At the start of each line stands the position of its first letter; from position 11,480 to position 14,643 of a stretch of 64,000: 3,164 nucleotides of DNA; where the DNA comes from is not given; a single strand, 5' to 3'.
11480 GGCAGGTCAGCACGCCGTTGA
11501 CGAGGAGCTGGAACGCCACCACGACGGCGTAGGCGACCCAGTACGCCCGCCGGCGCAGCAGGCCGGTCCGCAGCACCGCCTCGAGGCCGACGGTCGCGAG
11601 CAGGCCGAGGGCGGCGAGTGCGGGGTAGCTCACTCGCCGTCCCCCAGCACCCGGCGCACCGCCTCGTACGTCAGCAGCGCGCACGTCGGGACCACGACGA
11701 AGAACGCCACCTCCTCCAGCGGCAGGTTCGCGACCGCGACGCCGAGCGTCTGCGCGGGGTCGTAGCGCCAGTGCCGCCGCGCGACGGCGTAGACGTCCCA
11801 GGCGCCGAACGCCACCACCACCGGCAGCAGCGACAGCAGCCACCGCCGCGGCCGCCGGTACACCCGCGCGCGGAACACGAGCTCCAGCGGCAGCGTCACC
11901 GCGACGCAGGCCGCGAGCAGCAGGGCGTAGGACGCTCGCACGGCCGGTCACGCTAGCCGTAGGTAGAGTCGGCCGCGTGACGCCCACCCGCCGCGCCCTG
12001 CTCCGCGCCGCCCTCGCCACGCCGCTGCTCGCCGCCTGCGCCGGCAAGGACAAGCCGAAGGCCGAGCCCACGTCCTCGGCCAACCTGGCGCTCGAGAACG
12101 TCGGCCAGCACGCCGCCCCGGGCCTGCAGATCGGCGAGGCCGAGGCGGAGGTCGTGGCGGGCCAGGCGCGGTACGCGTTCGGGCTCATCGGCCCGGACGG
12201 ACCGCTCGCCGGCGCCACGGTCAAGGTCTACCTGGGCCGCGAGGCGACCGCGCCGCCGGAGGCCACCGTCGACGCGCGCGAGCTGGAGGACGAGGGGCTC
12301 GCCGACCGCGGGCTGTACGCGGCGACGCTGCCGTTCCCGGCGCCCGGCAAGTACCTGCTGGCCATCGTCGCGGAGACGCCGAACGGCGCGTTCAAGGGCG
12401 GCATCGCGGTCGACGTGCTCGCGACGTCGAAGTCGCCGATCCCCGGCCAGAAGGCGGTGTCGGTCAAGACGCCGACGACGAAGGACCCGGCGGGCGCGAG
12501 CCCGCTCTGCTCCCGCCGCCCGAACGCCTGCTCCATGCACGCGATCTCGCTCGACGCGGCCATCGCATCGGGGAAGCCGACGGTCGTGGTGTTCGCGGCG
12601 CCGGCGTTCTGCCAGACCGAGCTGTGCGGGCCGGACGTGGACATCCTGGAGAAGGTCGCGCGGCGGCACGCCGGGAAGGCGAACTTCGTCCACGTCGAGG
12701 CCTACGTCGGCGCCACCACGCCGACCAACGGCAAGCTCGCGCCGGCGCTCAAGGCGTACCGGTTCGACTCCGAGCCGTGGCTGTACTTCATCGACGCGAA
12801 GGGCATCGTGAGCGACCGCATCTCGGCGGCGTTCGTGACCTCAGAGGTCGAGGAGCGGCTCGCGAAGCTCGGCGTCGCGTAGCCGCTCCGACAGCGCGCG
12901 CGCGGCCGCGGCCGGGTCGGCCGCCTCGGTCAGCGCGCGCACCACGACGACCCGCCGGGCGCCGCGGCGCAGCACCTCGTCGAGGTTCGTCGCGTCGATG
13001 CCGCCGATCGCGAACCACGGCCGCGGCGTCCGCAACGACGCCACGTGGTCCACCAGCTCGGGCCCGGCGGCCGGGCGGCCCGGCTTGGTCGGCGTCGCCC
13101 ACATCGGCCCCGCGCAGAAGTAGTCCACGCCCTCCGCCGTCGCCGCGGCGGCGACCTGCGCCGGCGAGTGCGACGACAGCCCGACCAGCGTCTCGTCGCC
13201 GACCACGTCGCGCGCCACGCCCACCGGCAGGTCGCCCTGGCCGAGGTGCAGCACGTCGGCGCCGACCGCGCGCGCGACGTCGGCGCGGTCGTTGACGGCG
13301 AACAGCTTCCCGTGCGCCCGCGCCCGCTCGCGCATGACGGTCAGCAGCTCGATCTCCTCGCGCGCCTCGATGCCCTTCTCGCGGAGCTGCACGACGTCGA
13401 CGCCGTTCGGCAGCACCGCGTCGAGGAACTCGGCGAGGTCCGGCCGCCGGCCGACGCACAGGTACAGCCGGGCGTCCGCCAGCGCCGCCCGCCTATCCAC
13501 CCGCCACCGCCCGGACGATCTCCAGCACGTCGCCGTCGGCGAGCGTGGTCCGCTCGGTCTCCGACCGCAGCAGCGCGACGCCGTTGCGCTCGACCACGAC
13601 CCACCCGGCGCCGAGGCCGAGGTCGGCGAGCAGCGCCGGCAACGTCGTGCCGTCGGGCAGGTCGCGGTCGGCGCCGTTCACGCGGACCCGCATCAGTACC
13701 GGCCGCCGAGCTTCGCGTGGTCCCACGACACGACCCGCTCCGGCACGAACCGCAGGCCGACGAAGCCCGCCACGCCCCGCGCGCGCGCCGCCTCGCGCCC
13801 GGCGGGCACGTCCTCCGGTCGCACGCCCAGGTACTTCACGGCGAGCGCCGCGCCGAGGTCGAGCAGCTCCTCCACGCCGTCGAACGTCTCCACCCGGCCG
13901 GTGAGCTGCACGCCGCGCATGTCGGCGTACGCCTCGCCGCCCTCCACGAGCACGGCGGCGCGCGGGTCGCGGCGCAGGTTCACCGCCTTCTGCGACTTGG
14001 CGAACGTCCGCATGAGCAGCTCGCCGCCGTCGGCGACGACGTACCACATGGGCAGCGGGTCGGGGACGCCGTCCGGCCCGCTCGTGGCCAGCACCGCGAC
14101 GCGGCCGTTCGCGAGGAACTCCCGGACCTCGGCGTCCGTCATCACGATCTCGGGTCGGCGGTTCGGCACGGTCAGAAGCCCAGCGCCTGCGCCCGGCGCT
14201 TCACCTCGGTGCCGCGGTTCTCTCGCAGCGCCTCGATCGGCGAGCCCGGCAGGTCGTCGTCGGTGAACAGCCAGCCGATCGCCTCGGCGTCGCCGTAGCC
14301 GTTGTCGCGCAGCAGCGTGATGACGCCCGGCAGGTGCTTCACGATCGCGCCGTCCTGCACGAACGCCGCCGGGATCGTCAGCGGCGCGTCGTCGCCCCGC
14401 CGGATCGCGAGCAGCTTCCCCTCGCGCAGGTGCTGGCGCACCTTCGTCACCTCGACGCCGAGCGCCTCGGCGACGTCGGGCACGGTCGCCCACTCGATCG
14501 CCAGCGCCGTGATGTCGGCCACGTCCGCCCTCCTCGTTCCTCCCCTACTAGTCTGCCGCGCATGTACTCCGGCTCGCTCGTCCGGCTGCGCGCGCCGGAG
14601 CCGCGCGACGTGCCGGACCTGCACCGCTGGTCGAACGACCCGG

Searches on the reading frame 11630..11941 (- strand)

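Call 70: search_protein_families(library=pfam, proteins=[window:11630-11941:-], max_evalue=0.001)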
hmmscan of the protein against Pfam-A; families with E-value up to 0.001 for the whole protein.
window:11630-11941:- (103 aa): 1 family
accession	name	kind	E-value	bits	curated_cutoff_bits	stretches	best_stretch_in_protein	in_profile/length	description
PF18916.5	Lycopene_cyc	-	5.6e-12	46.5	27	1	5-94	4-91/92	Lycopene cyclase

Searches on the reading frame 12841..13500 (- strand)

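Call 70: search_protein_families(library=pfam, proteins=[window:12841-13500:-], max_evalue=0.001)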
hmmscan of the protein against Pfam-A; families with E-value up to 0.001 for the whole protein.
window:12841-13500:- (219 aa): 1 family
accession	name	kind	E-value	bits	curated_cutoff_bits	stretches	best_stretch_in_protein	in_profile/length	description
PF02581.23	TMP-TENI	-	1.4e-49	168.4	27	1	12-190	1-180/180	Thiamine monophosphate synthase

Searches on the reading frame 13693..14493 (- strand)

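Call 70: search_protein_families(library=pfam, proteins=[window:13693-14493:-], max_evalue=0.001)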
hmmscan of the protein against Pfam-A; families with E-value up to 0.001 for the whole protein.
window:13693-14493:- (266 aa): 2 families
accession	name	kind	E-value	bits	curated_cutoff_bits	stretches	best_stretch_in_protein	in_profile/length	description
PF01243.27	PNPOx_N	-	2.7e-16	60.5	28.1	1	120-255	2-117/120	Pyridoxamine 5'-phosphate oxidase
PF12900.13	Pyridox_ox_2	-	9.3e-08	32.6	27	1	120-222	2-108/140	Pyridoxamine 5'-phosphate oxidase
